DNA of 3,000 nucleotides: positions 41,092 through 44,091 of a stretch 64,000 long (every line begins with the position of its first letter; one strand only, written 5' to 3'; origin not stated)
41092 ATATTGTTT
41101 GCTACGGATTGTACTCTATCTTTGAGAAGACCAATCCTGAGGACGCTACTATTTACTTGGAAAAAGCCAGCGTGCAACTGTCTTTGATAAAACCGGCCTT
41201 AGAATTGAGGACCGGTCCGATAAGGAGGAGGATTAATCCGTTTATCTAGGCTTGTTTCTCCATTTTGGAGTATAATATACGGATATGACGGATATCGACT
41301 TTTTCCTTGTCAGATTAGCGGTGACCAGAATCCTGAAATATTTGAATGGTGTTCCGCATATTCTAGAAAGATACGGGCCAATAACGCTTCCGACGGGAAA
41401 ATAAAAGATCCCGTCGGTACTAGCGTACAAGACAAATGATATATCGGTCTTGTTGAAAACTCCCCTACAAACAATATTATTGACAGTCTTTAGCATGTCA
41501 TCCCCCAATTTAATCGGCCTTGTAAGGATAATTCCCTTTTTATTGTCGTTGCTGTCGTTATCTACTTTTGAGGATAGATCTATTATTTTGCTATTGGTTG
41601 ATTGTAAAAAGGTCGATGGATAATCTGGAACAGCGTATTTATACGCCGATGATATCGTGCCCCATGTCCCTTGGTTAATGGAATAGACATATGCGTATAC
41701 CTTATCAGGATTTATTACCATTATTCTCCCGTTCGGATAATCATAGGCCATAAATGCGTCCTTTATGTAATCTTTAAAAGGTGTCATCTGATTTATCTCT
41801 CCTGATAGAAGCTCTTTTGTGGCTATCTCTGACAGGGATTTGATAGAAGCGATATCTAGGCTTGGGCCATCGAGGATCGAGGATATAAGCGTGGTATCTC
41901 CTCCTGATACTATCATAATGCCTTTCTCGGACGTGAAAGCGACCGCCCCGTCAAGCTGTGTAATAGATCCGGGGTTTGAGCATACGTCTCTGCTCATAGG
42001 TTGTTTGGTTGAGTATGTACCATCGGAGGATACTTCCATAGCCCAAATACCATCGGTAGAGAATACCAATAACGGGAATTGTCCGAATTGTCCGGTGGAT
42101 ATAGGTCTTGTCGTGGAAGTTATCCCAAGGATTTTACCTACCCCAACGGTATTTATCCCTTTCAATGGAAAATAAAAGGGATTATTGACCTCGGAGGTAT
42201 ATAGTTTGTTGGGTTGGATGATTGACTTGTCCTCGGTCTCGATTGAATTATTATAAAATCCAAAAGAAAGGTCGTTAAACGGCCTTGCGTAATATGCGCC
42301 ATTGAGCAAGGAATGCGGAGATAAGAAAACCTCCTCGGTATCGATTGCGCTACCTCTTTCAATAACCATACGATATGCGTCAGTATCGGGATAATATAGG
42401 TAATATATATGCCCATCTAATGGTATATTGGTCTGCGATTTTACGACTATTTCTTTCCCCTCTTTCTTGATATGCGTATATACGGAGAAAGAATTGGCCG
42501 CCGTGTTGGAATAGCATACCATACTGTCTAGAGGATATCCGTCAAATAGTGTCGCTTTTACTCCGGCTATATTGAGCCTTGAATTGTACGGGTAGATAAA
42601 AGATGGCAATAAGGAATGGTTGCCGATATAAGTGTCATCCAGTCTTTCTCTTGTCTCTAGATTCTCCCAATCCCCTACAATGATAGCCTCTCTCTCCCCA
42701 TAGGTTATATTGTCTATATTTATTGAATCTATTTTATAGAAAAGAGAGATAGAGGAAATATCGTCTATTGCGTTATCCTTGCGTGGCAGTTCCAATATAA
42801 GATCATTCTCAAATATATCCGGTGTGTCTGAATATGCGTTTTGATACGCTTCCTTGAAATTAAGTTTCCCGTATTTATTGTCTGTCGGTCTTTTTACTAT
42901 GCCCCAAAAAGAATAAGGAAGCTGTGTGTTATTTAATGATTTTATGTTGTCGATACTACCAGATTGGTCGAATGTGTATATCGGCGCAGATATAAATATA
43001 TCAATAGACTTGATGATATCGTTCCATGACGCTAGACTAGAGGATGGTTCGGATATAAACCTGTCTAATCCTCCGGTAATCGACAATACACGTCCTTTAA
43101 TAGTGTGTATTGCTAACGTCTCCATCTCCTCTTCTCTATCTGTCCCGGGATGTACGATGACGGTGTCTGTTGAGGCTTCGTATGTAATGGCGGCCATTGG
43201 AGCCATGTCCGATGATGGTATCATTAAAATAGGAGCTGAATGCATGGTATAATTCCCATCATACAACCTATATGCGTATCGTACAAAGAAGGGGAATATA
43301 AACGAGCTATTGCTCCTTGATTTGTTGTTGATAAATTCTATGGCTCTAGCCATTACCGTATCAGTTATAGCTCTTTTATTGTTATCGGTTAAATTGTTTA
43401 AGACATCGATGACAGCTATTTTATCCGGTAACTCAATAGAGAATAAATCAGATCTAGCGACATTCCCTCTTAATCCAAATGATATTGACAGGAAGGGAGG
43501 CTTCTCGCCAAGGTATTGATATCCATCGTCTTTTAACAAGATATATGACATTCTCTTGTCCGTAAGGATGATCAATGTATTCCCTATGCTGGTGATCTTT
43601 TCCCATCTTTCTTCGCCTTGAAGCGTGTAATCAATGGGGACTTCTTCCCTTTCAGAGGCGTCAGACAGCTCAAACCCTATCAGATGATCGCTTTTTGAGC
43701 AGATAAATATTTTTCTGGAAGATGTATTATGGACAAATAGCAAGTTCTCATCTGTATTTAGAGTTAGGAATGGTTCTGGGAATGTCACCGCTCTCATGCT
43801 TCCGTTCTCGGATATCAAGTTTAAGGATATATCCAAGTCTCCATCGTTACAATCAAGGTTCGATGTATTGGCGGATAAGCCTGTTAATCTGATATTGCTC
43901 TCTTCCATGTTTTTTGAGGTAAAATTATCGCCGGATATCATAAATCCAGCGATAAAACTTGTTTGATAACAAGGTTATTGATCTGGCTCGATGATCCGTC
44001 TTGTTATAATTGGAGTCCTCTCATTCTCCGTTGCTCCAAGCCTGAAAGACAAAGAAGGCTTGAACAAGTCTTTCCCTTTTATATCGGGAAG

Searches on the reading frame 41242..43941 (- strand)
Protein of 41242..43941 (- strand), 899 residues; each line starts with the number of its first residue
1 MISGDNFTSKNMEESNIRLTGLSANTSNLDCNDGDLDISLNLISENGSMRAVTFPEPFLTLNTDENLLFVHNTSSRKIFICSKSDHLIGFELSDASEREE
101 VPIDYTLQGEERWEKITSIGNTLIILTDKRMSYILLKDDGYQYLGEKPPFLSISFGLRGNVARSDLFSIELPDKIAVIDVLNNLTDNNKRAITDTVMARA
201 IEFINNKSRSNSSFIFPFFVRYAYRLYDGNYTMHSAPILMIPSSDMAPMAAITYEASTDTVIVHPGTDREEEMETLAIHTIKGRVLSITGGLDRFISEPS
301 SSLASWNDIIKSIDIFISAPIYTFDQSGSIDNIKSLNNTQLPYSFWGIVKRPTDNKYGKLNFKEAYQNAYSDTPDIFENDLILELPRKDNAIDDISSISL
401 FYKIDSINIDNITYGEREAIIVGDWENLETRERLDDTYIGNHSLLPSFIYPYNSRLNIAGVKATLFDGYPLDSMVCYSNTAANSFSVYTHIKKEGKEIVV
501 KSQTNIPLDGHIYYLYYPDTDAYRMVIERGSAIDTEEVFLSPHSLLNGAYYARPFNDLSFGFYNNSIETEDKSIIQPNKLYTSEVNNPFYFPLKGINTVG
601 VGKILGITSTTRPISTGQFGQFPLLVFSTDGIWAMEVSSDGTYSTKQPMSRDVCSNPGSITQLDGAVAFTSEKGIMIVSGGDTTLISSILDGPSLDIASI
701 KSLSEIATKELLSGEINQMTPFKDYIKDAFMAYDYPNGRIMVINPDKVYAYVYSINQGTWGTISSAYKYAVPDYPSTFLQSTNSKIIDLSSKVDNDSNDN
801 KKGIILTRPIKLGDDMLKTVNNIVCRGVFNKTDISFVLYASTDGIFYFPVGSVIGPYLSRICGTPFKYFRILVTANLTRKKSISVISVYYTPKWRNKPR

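Call 40: search_protein_families(library=phrogs, proteins=[window:41242-43941:-], max_evalue=0.0001)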
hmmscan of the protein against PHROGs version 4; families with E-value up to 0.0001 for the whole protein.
window:41242-43941:- (899 aa): 1 family
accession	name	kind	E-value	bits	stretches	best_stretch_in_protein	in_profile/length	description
phrog_32516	-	unknown function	1.1e-175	587.2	1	16-899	4-968/968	-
